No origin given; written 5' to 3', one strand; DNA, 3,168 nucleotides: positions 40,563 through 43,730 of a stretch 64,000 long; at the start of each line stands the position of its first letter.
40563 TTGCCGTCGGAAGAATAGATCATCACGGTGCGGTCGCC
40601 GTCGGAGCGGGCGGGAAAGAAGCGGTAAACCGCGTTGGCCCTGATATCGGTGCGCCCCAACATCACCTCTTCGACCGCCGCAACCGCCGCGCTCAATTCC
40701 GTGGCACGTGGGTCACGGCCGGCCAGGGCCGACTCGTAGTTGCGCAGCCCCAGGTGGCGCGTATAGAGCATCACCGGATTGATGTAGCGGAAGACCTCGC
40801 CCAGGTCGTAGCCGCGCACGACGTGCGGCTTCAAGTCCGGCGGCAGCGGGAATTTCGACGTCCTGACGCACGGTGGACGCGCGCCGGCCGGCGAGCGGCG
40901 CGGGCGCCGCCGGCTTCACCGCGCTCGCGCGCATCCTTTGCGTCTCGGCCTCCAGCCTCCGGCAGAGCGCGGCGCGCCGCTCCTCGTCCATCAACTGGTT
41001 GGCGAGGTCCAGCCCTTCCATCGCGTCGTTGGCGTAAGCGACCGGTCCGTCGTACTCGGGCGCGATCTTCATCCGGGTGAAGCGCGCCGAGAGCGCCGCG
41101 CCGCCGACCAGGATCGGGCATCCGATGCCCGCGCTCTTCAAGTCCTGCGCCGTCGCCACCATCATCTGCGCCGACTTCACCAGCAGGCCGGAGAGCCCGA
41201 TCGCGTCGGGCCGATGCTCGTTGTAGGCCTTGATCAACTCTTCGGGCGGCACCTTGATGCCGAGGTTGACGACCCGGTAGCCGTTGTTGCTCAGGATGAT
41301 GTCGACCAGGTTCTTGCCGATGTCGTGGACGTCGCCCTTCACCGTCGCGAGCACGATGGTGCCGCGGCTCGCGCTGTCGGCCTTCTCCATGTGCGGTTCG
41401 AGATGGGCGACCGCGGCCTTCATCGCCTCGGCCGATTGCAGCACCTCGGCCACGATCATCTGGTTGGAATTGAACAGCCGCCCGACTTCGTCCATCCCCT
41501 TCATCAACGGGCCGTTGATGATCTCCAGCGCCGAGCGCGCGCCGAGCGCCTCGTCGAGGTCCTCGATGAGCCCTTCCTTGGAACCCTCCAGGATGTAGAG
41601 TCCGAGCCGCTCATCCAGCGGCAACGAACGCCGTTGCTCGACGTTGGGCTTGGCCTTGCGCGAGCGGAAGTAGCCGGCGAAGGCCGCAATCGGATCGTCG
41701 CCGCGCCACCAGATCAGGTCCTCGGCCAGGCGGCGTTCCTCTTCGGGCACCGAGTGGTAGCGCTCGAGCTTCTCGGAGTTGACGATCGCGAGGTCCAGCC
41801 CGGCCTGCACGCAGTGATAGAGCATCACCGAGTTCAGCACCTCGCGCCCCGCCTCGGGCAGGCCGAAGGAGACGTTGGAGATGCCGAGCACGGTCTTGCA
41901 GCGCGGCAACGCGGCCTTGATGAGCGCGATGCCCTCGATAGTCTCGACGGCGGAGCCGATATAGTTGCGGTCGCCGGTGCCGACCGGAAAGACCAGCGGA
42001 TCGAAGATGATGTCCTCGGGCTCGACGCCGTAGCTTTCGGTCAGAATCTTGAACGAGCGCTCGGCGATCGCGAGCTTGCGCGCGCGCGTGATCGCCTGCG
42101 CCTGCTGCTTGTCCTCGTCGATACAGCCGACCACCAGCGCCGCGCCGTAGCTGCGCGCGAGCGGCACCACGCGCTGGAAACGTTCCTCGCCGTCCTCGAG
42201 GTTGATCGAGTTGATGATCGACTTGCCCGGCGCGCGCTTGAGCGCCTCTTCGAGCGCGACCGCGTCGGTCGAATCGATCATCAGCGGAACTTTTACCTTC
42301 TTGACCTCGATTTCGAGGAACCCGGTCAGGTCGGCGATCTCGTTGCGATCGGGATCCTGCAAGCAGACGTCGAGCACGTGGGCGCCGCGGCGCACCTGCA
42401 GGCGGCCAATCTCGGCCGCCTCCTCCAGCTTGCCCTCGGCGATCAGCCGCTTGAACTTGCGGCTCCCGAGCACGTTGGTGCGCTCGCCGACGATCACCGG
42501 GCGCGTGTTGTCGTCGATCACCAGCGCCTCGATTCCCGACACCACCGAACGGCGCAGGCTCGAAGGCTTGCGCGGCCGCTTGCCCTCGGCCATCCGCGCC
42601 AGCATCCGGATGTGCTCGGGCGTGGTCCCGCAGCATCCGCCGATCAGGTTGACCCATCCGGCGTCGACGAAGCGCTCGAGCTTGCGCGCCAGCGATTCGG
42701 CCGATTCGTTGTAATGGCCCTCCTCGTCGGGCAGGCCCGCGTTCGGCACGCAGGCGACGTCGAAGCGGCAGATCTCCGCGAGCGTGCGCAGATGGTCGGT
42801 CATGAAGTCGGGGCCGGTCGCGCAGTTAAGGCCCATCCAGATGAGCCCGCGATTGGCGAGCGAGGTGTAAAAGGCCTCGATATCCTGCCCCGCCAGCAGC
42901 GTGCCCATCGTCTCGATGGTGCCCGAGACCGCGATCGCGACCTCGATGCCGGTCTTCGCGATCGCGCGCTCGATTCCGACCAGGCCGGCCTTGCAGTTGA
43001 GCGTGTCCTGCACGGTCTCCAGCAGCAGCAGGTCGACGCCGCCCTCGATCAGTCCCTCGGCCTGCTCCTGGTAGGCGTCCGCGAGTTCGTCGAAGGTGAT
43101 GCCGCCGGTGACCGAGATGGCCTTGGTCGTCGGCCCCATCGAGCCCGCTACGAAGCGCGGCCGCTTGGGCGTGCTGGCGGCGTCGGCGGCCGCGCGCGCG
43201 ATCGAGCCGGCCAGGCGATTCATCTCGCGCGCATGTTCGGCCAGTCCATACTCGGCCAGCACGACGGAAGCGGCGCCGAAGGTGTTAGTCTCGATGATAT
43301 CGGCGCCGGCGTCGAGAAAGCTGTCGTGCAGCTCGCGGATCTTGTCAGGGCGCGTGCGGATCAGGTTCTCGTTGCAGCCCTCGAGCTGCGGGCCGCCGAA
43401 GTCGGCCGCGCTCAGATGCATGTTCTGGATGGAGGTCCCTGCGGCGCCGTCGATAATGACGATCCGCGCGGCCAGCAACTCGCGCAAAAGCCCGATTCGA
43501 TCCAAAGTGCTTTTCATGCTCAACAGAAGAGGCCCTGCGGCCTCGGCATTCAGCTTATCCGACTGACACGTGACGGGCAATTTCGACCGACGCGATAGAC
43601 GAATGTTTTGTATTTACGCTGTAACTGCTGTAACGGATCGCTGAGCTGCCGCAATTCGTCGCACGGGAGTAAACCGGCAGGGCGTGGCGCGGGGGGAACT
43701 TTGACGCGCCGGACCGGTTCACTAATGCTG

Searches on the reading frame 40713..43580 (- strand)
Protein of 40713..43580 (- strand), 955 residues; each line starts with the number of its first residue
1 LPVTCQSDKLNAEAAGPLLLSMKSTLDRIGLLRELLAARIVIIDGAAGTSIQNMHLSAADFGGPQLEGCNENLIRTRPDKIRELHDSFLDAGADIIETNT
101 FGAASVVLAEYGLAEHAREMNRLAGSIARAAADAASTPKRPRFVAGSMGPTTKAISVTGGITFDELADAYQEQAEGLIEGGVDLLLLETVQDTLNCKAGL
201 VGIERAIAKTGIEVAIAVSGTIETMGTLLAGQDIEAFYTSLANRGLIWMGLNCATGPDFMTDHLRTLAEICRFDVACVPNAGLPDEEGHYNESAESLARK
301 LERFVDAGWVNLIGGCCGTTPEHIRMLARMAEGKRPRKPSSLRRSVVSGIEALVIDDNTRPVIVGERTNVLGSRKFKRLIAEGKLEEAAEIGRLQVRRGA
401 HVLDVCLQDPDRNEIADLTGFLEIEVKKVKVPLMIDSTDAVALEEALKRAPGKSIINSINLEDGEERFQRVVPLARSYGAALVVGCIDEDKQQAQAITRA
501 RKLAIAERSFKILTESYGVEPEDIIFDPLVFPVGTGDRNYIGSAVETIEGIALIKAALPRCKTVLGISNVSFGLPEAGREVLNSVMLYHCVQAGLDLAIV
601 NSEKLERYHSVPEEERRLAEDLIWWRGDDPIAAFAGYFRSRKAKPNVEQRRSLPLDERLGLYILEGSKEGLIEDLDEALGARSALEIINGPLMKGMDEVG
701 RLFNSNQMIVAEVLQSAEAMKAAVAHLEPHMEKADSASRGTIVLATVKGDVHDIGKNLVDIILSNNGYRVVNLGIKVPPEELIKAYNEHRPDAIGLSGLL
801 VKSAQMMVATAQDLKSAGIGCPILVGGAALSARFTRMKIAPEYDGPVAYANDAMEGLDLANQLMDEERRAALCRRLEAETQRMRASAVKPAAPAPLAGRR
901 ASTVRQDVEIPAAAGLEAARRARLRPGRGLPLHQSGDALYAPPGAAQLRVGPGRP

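Call 37: search_protein_families(library=ncbifam, proteins=[window:40713-43580:-], max_evalue=0.00001)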
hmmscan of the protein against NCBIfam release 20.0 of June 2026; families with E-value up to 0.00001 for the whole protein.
window:40713-43580:- (955 aa): 15 families
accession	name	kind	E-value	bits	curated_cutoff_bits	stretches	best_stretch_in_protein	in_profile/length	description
TIGR02082.1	metH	equivalog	0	1014.3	1010.85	1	37-889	2-883/1182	methionine synthase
NF007024.0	PRK09490.1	equivalog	6.7e-252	839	1497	1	27-892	7-904/1234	methionine synthase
NF006396.0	PRK08645.1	equivalog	4.8e-62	209.9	453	1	32-339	4-292/611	bifunctional homocysteine S-methyltransferase/methylenetetrahydrofolate reductase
NF005718.0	PRK07534.1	equivalog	1.6e-45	155.8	338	1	32-340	6-302/337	betaine--homocysteine S-methyltransferase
NF005719.0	PRK07535.1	domain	9.6e-42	142.9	259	1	362-605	2-232/268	methyltetrahydrofolate:corrinoid/iron-sulfur protein methyltransferase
TIGR02370.1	pyl_corrinoid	subfamily_domain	3.1e-36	124.6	215.3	1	663-835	6-182/197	methyltransferase cognate corrinoid protein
NF047996.1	corrin_MtgC_2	exception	2.8e-35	121.7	370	1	683-865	33-211/212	glycine betaine-specific corrinoid protein MtgC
NF040655.1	MtaC_Meth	equivalog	4.3e-31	107.9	420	1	663-867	43-241/253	methanol--corrinoid protein MtaC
NF041607.1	dimeth_corrin_MtbC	equivalog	4e-30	104.9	350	1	667-835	9-180/203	dimethylamine corrinoid protein MtbC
NF040669.1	MtaC2_Meth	equivalog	4.8e-30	104.8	450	1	659-868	46-250/267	methanol--corrinoid protein MtaC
NF007020.0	PRK09485.1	equivalog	4.3e-28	98.3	215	1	35-331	8-303/306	homocysteine S-methyltransferase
NF047995.1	corrinoid_MtgC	exception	1.1e-24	87.2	310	1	684-864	34-213/215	glycine betaine-specific corrinoid protein MtgC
NF040758.1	CODH_ACS_meth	exception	1.1e-19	70.8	370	1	361-602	4-233/261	carbon monoxide dehydrogenase/acetyl-CoA synthase methytransferase subunit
TIGR01501.1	MthylAspMutase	equivalog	1.5e-13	50.6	135.8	1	741-828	3-91/134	methylaspartate mutase subunit S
NF002612.0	PRK02261.1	equivalog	1.2e-12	47.5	110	1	740-828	4-93/148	methylaspartate mutase subunit S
